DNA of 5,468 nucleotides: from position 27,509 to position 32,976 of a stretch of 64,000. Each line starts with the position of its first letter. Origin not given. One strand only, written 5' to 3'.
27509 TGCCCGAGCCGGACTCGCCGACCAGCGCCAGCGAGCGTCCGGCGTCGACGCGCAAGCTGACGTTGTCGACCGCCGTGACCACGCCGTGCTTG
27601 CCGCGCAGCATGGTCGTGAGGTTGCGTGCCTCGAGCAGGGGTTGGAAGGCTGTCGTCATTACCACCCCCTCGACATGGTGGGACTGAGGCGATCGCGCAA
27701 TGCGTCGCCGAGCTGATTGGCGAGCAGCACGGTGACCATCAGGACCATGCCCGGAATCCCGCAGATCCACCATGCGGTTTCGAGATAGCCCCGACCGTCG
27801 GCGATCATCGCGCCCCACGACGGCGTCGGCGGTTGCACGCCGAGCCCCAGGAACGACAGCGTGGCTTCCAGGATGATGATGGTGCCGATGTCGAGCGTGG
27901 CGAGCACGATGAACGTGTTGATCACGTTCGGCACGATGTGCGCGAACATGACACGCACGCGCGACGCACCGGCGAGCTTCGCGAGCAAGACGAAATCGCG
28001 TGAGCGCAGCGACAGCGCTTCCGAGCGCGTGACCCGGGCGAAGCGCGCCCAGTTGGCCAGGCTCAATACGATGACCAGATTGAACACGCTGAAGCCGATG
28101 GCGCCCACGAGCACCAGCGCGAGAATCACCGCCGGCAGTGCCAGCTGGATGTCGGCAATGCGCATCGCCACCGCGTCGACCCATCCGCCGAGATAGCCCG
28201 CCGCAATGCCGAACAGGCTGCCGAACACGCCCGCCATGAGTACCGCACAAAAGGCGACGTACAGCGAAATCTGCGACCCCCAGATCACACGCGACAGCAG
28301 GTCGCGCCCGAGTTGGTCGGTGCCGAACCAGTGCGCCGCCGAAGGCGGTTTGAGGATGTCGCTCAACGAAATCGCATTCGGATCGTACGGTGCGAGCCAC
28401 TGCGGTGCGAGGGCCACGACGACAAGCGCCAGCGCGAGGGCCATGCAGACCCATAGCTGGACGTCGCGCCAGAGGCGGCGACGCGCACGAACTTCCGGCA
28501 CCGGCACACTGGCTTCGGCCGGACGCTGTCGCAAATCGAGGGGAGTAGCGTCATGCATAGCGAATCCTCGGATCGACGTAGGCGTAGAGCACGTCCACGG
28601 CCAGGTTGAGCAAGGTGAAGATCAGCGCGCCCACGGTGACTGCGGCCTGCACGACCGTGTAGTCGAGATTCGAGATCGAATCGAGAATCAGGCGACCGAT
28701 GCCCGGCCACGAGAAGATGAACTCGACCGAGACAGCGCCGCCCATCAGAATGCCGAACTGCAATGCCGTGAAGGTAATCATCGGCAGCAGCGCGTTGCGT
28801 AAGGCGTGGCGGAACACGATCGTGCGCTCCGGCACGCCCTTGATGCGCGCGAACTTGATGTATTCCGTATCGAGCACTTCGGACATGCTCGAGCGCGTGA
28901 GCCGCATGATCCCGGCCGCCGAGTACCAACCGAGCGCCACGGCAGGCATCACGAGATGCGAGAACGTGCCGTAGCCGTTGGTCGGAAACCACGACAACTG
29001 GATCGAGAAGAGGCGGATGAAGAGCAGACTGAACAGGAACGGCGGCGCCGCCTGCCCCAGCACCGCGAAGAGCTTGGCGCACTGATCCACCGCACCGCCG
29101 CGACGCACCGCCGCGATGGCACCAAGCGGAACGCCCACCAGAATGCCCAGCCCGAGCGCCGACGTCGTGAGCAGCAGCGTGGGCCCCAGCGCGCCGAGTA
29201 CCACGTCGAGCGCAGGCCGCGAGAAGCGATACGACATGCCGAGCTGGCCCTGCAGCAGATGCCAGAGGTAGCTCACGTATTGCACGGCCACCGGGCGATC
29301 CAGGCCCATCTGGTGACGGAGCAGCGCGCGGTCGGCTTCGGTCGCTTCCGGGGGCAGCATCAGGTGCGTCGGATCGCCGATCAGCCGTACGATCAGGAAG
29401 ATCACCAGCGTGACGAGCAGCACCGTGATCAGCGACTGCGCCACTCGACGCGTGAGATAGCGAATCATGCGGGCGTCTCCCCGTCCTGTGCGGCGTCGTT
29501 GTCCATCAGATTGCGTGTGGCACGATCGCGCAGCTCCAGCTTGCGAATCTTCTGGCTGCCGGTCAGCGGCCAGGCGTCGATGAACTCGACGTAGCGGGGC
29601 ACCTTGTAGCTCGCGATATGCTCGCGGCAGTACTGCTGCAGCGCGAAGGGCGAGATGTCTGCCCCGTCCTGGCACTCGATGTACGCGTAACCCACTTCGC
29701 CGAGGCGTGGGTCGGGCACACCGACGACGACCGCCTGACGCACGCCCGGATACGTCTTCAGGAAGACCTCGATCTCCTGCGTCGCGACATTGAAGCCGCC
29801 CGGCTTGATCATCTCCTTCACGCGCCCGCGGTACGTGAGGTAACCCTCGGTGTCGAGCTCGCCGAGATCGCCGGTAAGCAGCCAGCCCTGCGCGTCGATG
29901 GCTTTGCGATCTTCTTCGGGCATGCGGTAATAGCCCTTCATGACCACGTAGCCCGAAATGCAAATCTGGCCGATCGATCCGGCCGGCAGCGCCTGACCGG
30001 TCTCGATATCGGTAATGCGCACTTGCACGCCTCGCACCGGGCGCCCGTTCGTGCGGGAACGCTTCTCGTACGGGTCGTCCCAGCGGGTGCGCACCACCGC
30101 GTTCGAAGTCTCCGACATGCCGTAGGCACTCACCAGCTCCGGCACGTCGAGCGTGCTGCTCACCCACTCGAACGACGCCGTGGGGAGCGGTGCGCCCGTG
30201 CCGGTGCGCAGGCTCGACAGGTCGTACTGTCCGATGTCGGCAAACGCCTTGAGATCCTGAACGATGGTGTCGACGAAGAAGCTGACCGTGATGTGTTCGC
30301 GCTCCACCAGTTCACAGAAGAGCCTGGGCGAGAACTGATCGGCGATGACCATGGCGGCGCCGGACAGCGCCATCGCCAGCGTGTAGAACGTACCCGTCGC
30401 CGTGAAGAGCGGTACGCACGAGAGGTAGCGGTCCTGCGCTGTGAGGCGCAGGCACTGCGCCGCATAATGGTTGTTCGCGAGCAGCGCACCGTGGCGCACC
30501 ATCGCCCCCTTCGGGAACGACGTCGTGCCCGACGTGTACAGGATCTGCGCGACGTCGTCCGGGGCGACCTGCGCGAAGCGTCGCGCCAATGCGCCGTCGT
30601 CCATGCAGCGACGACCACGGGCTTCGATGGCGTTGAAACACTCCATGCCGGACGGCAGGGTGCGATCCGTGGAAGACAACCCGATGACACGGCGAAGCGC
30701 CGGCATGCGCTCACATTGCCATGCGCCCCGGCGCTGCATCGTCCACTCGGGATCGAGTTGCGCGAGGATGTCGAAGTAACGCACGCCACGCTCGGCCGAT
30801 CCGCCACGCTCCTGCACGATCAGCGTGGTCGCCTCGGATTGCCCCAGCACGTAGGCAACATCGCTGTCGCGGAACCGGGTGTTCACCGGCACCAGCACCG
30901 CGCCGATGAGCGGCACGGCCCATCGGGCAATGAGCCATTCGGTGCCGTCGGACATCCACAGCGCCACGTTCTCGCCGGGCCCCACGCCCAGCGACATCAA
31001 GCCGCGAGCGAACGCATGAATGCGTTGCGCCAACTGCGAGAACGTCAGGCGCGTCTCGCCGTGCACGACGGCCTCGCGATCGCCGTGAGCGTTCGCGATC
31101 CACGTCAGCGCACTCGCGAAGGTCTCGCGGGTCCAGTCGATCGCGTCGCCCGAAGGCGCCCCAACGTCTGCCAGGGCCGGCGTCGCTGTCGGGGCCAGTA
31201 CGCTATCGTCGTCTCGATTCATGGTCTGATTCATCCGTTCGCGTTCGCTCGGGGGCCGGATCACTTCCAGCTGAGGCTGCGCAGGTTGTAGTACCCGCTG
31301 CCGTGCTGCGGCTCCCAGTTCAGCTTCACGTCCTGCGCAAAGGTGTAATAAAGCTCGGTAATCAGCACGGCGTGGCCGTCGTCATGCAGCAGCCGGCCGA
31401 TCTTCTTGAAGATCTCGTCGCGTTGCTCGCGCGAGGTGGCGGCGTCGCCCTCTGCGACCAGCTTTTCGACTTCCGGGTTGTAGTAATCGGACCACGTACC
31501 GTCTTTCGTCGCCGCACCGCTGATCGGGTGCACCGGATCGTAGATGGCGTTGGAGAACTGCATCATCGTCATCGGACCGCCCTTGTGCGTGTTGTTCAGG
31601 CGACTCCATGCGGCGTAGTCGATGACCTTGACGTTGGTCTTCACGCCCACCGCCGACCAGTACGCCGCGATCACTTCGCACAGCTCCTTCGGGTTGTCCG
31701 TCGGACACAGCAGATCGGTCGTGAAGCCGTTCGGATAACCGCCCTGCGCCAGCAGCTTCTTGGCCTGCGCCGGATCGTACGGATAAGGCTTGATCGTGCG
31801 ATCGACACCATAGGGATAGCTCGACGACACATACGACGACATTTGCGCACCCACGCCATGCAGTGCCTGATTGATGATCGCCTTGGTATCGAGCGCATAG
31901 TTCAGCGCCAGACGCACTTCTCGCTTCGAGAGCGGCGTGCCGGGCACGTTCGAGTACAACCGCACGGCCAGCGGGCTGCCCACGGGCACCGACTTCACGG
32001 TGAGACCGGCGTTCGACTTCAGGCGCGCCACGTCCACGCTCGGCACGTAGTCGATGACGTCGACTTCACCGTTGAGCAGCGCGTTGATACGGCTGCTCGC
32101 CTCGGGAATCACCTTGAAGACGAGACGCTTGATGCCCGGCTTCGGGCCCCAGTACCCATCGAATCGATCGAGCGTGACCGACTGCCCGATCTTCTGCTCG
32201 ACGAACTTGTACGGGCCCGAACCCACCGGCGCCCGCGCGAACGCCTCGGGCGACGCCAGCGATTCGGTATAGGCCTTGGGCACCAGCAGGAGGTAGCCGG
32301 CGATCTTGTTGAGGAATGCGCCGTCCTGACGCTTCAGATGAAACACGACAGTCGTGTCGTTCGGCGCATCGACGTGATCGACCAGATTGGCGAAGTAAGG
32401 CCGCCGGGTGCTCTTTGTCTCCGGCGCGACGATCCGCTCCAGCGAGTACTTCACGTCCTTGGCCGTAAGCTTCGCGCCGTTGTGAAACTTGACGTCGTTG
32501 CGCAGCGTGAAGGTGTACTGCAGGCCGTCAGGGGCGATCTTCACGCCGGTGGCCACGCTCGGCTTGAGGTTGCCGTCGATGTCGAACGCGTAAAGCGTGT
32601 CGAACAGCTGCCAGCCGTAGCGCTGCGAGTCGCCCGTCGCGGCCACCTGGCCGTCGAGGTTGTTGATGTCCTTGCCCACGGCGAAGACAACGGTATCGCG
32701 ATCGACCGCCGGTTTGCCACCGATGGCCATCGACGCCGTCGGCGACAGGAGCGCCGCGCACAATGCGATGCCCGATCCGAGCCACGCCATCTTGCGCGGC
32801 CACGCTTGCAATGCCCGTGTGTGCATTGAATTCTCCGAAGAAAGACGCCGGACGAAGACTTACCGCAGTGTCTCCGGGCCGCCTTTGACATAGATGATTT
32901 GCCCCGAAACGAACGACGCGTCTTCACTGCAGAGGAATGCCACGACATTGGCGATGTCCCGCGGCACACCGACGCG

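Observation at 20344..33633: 13-gene, translationally coupled operon that interleaves a Dpp/Opp-type ABC importer with a complete acyl-CoA oxidation module; no named pathway recognised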

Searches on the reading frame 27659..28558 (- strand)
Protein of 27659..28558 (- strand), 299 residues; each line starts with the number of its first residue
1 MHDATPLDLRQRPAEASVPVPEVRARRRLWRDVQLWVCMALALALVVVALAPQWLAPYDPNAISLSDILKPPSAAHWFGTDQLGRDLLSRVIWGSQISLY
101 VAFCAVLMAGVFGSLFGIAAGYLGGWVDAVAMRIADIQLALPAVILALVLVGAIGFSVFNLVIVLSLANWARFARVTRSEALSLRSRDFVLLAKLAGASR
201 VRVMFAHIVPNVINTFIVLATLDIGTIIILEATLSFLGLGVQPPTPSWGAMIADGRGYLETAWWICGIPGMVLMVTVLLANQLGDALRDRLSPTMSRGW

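Call 4: search_protein_families(library=pfam, proteins=[window:27659-28558:-], max_evalue=0.00001)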
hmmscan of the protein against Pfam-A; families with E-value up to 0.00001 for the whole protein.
window:27659-28558:- (299 aa): 2 families
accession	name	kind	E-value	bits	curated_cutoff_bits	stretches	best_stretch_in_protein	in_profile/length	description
PF00528.27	BPD_transp_1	-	1.4e-30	106.8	26.4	1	113-296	1-183/184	Binding-protein-dependent transport system inner membrane component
PF12911.12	OppC_N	-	6e-06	26.5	23.9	1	24-72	5-53/53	N-terminal TM domain of oligopeptide transport permease C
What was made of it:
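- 27659..28558 (-): g5: DppC-type permease. BPD_transp_1 plus OppC_N (call 4).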

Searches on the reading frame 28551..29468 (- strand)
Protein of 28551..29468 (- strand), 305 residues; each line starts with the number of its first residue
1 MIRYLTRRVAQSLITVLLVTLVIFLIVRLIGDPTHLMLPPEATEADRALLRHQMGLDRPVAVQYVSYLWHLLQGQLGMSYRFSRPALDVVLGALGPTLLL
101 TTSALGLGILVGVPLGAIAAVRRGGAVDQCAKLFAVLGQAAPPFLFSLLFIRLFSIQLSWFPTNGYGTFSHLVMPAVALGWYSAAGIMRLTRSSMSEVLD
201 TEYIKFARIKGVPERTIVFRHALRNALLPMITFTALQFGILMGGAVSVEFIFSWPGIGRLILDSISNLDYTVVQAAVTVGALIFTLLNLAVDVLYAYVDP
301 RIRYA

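Call 4: search_protein_families(library=pfam, proteins=[window:28551-29468:-], max_evalue=0.00001)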
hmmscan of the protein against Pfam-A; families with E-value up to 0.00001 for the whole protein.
window:28551-29468:- (305 aa): 2 families
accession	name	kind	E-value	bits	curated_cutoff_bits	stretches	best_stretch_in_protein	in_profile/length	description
PF00528.27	BPD_transp_1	-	1.1e-46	159.3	26.4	1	112-303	1-183/184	Binding-protein-dependent transport system inner membrane component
PF19300.4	BPD_transp_1_N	-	1.2e-10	42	23.8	1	1-76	1-77/114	Binding-prot-dependent transport system membrane comp, N-term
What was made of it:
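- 28551..29468 (-): g4: DppB-type permease. BPD_transp_1 plus BPD_transp_1_N (call 4).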

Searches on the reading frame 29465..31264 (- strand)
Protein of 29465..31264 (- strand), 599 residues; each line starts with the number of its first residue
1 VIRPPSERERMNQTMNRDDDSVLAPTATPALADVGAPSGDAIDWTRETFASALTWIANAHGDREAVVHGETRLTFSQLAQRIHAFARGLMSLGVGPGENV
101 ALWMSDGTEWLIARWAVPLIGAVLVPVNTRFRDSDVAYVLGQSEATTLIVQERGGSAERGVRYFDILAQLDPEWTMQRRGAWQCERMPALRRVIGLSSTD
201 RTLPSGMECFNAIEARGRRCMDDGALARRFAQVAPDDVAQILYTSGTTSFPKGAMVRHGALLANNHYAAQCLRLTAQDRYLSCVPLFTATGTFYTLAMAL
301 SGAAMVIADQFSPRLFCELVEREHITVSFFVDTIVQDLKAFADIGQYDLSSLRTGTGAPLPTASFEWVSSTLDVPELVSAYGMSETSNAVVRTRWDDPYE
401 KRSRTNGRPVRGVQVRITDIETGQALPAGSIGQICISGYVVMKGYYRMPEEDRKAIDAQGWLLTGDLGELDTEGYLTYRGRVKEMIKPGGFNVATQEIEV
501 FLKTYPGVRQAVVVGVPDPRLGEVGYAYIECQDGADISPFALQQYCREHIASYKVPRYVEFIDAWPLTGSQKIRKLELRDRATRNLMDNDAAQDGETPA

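Call 4: search_protein_families(library=pfam, proteins=[window:29465-31264:-], max_evalue=0.00001)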
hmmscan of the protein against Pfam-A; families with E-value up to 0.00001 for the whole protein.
window:29465-31264:- (599 aa): 2 families
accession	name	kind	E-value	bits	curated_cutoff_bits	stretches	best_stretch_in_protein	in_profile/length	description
PF00501.34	AMP-binding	-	3.9e-83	279.8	29.9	1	55-446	3-384/384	AMP-binding enzyme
PF13193.12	AMP-binding_C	-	4e-16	60.1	24.5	1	497-572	1-76/76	AMP-binding enzyme C-terminal domain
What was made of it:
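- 29465..31264 (-): g3: AMP-forming acyl-CoA ligase wedged between the SBP and permease genes. AMP-binding 280 bits plus AMP-binding_C (call 4).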

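Call 5: search_protein_families(library=ncbifam, proteins=[window:29465-31264:-], max_evalue=0.00001)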
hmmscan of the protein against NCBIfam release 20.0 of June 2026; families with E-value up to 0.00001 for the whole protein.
window:29465-31264:- (599 aa): 106 families (the best 25 are shown)
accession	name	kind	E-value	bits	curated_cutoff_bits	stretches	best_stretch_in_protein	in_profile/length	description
NF009233.0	PRK12583.1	subfamily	4e-133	444.8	832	1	45-587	16-555/558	fatty acid CoA ligase family protein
NF005801.1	PRK07656.1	equivalog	1.6e-114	383.3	657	1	49-579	3-500/500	FadD3 family acyl-CoA ligase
NF004837.0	PRK06187.1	subfamily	4.1e-114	381.7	476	1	47-584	8-524/531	long-chain-fatty-acid--CoA ligase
NF006182.0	PRK08316.1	subfamily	1.4e-88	297.7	663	2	229-584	164-519/523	fatty acyl-CoA synthetase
NF006181.0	PRK08314.1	subfamily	8.7e-86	288.4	705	1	46-585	23-557/563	long-chain-fatty-acid--CoA ligase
NF004814.0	PRK06164.1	equivalog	2.1e-83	280.7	677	1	45-589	8-537/540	acyl-CoA synthetase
NF005702.0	PRK07514.1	subfamily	1.4e-79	267.8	558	2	231-583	152-501/506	malonyl-CoA synthase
NF005676.0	PRK07470.1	equivalog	9.6e-79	265.4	774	2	229-588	169-536/544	acyl-CoA synthetase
NF004822.0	PRK06178.1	equivalog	1.4e-77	261.6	782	1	48-583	38-568/571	acyl-CoA synthetase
NF002966.0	PRK03640.1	equivalog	7.5e-77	258.9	556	2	232-582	137-480/483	o-succinylbenzoate--CoA ligase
TIGR03208.1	cyc_hxne_CoA_lg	equivalog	7.4e-76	256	792.3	1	70-580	51-538/538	cyclohexanecarboxylate-CoA ligase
NF004808.0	PRK06155.1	equivalog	9e-76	255.2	722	1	41-592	15-533/542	ATP-dependent acyl-CoA ligase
NF004114.0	PRK05605.1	equivalog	1.1e-74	251.9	766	1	41-583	28-570/575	long-chain-fatty-acid--CoA ligase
NF005947.1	PRK08008.1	equivalog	4.3e-74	250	651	2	230-578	168-517/518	crotonobetaine/carnitine-CoA ligase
NF004758.0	PRK06087.1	equivalog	7.7e-74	249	736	1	44-589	21-542/548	medium-chain fatty-acid--CoA ligase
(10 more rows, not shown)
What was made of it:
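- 29465..31264 (-): No equivalog cut-off is reached (call 5).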

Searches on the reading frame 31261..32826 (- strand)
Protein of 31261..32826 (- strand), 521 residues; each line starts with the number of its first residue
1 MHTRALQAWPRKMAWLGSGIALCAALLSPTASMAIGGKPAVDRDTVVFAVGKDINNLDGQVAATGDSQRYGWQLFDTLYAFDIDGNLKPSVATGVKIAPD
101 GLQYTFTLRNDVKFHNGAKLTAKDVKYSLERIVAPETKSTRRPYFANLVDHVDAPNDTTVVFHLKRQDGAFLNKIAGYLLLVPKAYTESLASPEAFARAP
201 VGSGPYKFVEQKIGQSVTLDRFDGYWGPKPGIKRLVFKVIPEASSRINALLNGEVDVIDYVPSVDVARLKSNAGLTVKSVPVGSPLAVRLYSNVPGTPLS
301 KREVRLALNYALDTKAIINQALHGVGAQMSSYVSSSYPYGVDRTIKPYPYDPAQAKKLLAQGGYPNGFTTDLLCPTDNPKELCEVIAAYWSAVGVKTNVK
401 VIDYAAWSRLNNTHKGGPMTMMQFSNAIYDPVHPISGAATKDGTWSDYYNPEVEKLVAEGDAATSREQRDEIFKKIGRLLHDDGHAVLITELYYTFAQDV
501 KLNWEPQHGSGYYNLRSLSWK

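Call 4: search_protein_families(library=pfam, proteins=[window:31261-32826:-], max_evalue=0.00001)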
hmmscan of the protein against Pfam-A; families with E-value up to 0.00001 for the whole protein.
window:31261-32826:- (521 aa): 1 family
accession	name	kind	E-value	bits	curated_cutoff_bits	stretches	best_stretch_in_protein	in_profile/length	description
PF00496.27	SBP_bac_5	-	5.5e-88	296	32.4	1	87-436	2-358/368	Bacterial extracellular solute-binding proteins, family 5 Middle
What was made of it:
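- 31261..32826 (-): g2: family-5 periplasmic binding protein (521 aa). SBP_bac_5 296 bits (call 4).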

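Call 5: search_protein_families(library=ncbifam, proteins=[window:31261-32826:-], max_evalue=0.00001)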
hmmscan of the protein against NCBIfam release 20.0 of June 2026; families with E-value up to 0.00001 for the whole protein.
window:31261-32826:- (521 aa): 11 families
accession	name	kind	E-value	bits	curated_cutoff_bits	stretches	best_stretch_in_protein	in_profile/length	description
TIGR02294.1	nickel_nikA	equivalog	4.1e-52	177.3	393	1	43-490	5-471/501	nickel ABC transporter substrate-binding protein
NF043070.1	DppA_dipep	equivalog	2.6e-51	174.8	1005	1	40-491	25-505/535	dipeptide ABC transporter periplasmic-binding protein DppA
NF011942.0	PRK15413.1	equivalog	3.6e-47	161.2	594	1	31-403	15-384/512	glutathione ABC transporter substrate-binding protein GsiB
NF045467.1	Opp4A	equivalog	2.9e-37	128.2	650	2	75-277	67-282/556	oligopeptide ABC transporter substrate-binding protein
NF045468.1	Opp5A_nikA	equivalog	2.4e-35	122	600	1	76-366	46-320/488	nickel ABC transporter substrate-binding protein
NF011689.0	PRK15109.1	equivalog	1.5e-33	116.3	560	1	36-480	26-498/547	ABC transporter substrate-binding protein SapA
NF047575.1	opine_bind_CntA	exception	1.2e-31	109.9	800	1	40-366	33-362/535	staphylopine-dependent metal ABC transporter substrate-binding lipoprotein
TIGR04028.1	SBP_KPN_01854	hypoth_equivalog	9.7e-22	77.2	468.5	1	86-433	43-413/509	TIGR04028 family ABC transporter substrate-binding protein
NF011684.0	PRK15104.1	equivalog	1.3e-21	77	947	1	21-501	17-518/543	oligopeptide ABC transporter substrate-binding protein OppA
NF010149.0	PRK13626.1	equivalog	2.9e-13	49.4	476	1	73-250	149-314/552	HTH-type transcriptional regulator SgrR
NF007287.0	PRK09755.1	equivalog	1.2e-08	34.3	1098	1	46-147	35-136/535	ABC transporter substrate-binding protein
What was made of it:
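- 31261..32826 (-): NikA, DppA and GsiB models all score far below their cut-offs (call 5).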

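Call 31: search_solved_structures(query=window:31261-32826:-, max_evalue=1e-20)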
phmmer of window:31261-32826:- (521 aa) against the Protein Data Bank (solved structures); distinct sequences matched with E-value up to 1e-20: 44.
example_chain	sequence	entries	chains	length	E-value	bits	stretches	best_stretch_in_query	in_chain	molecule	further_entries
5u4o_A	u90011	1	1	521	5.4e-51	177.2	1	29-497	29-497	ABC transporter substrate-binding protein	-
8upi_A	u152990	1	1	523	2.7e-48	168.3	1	53-491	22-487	Peptide ABC transporter substrate-binding protein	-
6hlx_A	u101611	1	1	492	1.4e-47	165.9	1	47-416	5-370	AgaA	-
8z1z_F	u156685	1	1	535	9e-45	156.7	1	56-491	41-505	Dipeptide-binding protein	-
8z1y_F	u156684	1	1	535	1.4e-44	156.1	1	56-491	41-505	Dipeptide-binding protein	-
1dpe_A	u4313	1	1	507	2e-44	155.5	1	73-491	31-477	DIPEPTIDE-BINDING PROTEIN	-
1dpp_A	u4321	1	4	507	2.5e-44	155.3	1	73-491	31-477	DIPEPTIDE BINDING PROTEIN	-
3m8u_A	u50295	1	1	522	5.4e-44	154.1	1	73-484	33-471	Heme-binding protein A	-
6ofq_A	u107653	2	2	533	1.7e-42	149.2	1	45-489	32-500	Heme-binding protein A / AI-2 binding protein A | Heme-binding protein A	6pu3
5f1q_A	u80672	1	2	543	8.3e-41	143.6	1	71-491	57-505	Periplasmic dipeptide transport protein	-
5isu_A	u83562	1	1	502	4.8e-40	141.1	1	78-485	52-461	Lmo0135 protein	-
1uqw_A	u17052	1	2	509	1.2e-38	136.5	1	44-404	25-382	PUTATIVE BINDING PROTEIN YLIB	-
3tpa_A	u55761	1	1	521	6.2e-37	130.8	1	71-418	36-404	Heme-binding protein A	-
7kz8_A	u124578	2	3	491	5.5e-36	127.7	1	73-494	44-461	Peptide/nickel transport system substrate-binding protein AapF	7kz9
1xoc_A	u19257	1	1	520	1.8e-33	119.4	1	32-484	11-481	Oligopeptide-binding protein appA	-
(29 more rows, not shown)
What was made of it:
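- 31261..32826 (-): The best solved relatives are unnamed SBPs, AgaA and DppA at 155-177 bits (call 31).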
